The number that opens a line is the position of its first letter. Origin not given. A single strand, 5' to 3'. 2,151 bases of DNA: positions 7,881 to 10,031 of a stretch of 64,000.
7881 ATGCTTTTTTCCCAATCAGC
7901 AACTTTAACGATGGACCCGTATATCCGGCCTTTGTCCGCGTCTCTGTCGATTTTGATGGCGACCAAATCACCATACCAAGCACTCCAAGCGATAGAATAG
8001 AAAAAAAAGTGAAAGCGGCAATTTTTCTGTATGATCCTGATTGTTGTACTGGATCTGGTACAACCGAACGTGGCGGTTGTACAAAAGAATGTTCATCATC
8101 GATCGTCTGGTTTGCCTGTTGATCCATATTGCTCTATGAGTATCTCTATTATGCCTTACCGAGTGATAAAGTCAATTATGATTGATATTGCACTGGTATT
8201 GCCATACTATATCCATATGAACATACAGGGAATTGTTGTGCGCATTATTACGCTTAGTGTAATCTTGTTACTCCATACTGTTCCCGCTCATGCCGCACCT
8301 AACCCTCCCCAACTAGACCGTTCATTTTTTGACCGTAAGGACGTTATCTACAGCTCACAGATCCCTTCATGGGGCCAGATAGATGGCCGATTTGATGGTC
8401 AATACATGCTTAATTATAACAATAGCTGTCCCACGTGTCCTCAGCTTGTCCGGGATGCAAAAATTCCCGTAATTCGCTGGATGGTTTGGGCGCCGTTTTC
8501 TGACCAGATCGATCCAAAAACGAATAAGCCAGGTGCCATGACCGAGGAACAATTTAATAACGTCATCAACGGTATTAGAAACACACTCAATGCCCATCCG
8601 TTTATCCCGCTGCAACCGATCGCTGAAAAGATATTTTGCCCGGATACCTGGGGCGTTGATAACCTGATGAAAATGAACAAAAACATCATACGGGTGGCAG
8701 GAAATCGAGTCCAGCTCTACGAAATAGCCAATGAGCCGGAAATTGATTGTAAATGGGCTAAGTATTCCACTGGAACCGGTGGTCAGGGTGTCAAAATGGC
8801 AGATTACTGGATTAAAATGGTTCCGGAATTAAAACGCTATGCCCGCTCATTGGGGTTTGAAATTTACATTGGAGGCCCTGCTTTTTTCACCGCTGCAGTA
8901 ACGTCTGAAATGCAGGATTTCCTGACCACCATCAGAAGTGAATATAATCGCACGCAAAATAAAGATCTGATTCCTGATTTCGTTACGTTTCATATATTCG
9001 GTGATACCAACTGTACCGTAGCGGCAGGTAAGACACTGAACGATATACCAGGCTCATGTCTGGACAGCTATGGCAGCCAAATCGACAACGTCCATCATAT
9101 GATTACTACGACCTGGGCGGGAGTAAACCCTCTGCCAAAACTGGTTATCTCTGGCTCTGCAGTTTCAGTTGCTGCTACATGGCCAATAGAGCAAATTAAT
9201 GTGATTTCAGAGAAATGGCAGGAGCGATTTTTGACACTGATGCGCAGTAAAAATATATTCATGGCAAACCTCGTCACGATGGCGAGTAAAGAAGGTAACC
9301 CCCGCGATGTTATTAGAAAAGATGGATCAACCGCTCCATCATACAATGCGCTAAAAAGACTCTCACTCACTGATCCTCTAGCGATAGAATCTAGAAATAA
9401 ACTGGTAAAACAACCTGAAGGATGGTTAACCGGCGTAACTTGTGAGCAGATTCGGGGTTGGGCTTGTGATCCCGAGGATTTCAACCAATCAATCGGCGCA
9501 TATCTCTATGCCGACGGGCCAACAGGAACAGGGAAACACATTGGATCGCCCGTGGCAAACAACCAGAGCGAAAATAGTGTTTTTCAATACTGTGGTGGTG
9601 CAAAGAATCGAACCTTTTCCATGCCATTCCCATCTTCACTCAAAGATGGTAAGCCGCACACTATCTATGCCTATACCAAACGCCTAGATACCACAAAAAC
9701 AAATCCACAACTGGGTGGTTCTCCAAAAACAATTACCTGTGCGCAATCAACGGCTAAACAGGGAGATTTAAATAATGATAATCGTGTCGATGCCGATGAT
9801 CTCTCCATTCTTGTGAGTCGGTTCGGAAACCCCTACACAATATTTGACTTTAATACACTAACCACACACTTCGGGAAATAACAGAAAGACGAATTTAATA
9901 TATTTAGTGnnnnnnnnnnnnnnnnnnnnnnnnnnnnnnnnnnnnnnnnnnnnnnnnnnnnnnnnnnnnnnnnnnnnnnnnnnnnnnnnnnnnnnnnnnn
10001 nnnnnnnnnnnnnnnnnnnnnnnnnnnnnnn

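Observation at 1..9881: Cohesin-dockerin-like surface display module: five dockerin-tailed secreted enzymes around a membrane-anchored single-cohesin protein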

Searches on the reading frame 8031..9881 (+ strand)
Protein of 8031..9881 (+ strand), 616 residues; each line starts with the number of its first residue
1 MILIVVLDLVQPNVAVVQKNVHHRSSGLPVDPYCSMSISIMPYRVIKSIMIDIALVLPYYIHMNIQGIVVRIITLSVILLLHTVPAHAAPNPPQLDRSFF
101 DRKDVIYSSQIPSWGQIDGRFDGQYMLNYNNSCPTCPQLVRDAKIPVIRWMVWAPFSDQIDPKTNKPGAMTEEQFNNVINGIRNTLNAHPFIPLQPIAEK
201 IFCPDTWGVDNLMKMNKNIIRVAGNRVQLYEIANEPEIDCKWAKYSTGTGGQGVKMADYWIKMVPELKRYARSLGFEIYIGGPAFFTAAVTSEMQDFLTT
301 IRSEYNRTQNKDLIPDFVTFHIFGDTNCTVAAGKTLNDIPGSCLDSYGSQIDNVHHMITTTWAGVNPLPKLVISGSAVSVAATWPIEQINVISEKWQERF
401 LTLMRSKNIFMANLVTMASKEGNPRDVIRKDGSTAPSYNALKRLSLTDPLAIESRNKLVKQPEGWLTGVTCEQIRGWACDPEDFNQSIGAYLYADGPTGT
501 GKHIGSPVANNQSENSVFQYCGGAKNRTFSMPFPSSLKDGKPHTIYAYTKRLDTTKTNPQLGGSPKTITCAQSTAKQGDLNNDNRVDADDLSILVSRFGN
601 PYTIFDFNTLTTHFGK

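Call 3: search_protein_families(library=pfam, proteins=[window:8031-9881:+], max_evalue=1)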
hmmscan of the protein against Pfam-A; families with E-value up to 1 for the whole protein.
window:8031-9881:+ (616 aa): 2 families
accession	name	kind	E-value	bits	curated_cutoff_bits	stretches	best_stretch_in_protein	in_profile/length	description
PF00404.24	Dockerin_1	-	0.041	14.5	22.9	1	578-595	2-19/57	Dockerin type I domain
PF03436.18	DUF281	-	0.13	13.3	25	1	468-514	7-44/55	Domain of unknown function (DUF281)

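Call 4: search_protein_families(library=ncbifam, proteins=[window:8031-9881:+], max_evalue=1)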
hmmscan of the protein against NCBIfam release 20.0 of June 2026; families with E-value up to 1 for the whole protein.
window:8031-9881:+ (616 aa): 0 families

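Call 51: search_solved_structures(query=window:8217-9881:+, max_evalue=1, show_alignments=1)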
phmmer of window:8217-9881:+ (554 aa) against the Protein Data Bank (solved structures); distinct sequences matched with E-value up to 1: 2.
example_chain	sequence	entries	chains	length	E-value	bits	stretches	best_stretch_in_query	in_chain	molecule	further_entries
9fho_A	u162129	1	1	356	0.28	12.7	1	88-179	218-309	arginine kinase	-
2y3n_B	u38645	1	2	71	0.29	12.6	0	514-538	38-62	CELLULOSOMAL FAMILY-48 PROCESSIVE GLYCOSIDE HYDROLASE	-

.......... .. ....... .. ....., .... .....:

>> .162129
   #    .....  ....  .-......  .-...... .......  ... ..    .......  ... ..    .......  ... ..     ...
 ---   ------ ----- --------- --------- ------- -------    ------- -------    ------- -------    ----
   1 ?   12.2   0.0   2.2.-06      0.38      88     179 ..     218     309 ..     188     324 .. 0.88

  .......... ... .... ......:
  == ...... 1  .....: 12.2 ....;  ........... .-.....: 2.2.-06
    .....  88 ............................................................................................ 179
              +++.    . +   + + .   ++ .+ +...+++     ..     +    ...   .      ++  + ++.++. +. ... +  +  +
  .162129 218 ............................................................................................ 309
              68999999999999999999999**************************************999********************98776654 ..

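Call 53: find_homologous_proteins(query=window:8217-9881:+, max_evalue=0.001)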
Query window:8217-9881:+ (554 aa): 18 proteins with E <= 0.001 among 6056 candidates.
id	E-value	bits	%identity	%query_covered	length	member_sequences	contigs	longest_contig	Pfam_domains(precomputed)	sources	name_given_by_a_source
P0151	0.0e+0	1305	100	100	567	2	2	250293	-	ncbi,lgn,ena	-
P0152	6.6e-276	934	79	89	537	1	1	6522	-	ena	-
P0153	3.2e-110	387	48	73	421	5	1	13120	-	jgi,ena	-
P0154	3.1e-96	341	46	69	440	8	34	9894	-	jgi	jgi:hypothetical protein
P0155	1.7e-92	329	45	66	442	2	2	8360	-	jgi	jgi:hypothetical protein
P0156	9.7e-91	323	44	68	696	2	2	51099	PF13385.14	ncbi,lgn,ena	-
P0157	1.5e-86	309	45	68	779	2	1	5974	PF13385.14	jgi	jgi:hypothetical protein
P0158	4.9e-70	255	45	21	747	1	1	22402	-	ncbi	-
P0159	3.1e-64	235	40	65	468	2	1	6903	-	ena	-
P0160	1.5e-56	210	37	58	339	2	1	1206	-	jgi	jgi:hypothetical protein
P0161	1.2e-46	177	36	66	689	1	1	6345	-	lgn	-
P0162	1.1e-42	164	46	44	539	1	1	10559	-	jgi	jgi:hypothetical protein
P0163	4.7e-42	162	35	68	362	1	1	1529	-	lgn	-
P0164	4.5e-37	146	33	62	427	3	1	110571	-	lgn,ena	-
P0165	7.4e-34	135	30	67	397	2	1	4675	-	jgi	jgi:hypothetical protein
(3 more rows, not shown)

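Call 66: predict_structure(alignment_id=A6)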
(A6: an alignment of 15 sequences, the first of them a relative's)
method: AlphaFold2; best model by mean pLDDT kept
length: 567 residues; sequences in the alignment: 15
mean_pLDDT: 73.6   pTM: 0.67
mean pLDDT of the five models: 73.6, 71.5, 70.6, 67.1, 66.1
residues with pLDDT >= 90: 153; 70-90: 222; 50-70: 79; < 50: 113
segments of 3 or more residues with pLDDT < 50: 1-14, 31-43, 196-200, 281-285, 410-414, 433-438, 466-470, 502-511, 525-567
pLDDT, mean of each block of 10 residues (from residue 1): 42 52 62 40 65 86 89 87 81 89 90 85 94 90 89 85 94 95 88 57 85 98 94 83 89 98 96 65 49 71 94 93 84 70 78 88 86 80 84 82 65 59 82 50 66 74 55 60 87 76 42 66 49 30 29 33 36
secondary structure, 60 per line:
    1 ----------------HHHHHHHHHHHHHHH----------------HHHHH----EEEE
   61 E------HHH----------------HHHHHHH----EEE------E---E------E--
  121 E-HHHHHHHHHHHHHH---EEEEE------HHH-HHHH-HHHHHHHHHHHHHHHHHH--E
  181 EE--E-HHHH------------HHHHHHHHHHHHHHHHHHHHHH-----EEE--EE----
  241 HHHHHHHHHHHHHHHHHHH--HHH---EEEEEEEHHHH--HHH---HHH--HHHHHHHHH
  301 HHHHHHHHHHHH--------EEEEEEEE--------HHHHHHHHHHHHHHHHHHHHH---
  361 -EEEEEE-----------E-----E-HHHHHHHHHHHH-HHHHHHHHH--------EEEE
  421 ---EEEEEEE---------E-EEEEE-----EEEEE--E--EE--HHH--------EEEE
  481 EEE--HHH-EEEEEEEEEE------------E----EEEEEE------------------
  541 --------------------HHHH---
elements in order: H17-31 H48-52 E57-61 H87-93 E98-100 H123-136 E140-144 H155-158 H160-177 E180-182 H187-190 H203-224 E230-232 H241-259 E268-274 H275-278 H292-312 E321-328 H337-357 E362-367 H387-398 H400-408 E417-420 E424-430 E442-446 E452-456 E477-483 E490-499 E517-522 H561-564

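Call 68: fold_search(model_id=the predicted structure, library=pdb)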
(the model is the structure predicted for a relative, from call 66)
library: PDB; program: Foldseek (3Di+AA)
matches with E <= 10: 1998; with E <= 0.001: 24
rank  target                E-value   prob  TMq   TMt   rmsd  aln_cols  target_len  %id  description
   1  2y2w_C                2.0e-09  1.00  0.38  0.42  13.2       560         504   10  Elucidation of the substrate specificity and protein structure of AbfB, a family 51 alpha-L-arabinofuranosidase from B (released 2011-12-28)
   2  1w91_A                2.5e-09  1.00  0.44  0.49  14.3       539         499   12  crystal structure of 1,4-BETA-D-XYLAN XYLOHYDROLASE solve using anomalous signal from Seleniomethionine (released 2006-02-01)
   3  3tp4_B                3.3e-09  1.00  0.37  0.44  24.6       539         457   11  Crystal Structure of engineered protein at the resolution 1.98A, Northeast Structural Genomics Consortium Target OR128 (released 2011-10-05)
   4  3tp4_A                4.8e-09  1.00  0.37  0.45  24.3       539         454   11  Crystal Structure of engineered protein at the resolution 1.98A, Northeast Structural Genomics Consortium Target OR128 (released 2011-10-05)
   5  2y2w_A                7.6e-09  1.00  0.38  0.42  13.8       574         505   11  Elucidation of the substrate specificity and protein structure of AbfB, a family 51 alpha-L-arabinofuranosidase from B (released 2011-12-28)
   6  8ohr_AAA              2.0e-08  1.00  0.37  0.53  13.0       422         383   12  Crystal structure of human heparanase in complex with glucuronic acid configured 3-geminal diol iminosugar inhibitor (released 2024-01-10)
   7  6xso_A                2.1e-08  1.00  0.38  0.54   7.2       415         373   11  GH5-4 broad specificity endoglucanase from an uncultured bacterium (released 2020-11-18)
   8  2y2w_E                3.3e-08  1.00  0.38  0.41  14.0       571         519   10  Elucidation of the substrate specificity and protein structure of AbfB, a family 51 alpha-L-arabinofuranosidase from B (released 2011-12-28)
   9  6pz7                  4.4e-08  1.00  0.40  0.63   6.1       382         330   12  GH5-4 broad specificity endoglucanase from Clostridium acetobutylicum (released 2020-08-05)
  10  6m4f_A                5.6e-07  1.00  0.35  0.36  16.8       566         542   10  Crystal structure of the E496A mutant of HsBglA (released 2020-09-02)
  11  6m4e_A                5.9e-07  1.00  0.34  0.35  15.2       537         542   11  Crystal structure of a GH1 beta-glucosidase from Hamamotoa singularis (released 2020-09-02)
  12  7l74_A                1.1e-06  1.00  0.36  0.37  12.7       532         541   11  Crystal structure of Beta-hexosyl transferase from Hamamotoa (Sporobolomyces) singularis bound to TRIS (released 2022-02-09)
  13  9bjx_A                2.0e-06  1.00  0.38  0.55   8.6       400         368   10  GH5_4 endo-beta(1,3/1,4)-glucanase from Segatella copri (released 2024-10-09)
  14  9bjx_C                2.0e-06  1.00  0.36  0.52   8.7       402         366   11  GH5_4 endo-beta(1,3/1,4)-glucanase from Segatella copri (released 2024-10-09)
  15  4hty                  3.1e-06  1.00  0.36  0.57   8.3       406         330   10  Crystal Structure of a metagenome-derived cellulase Cel5A (released 2012-12-05)
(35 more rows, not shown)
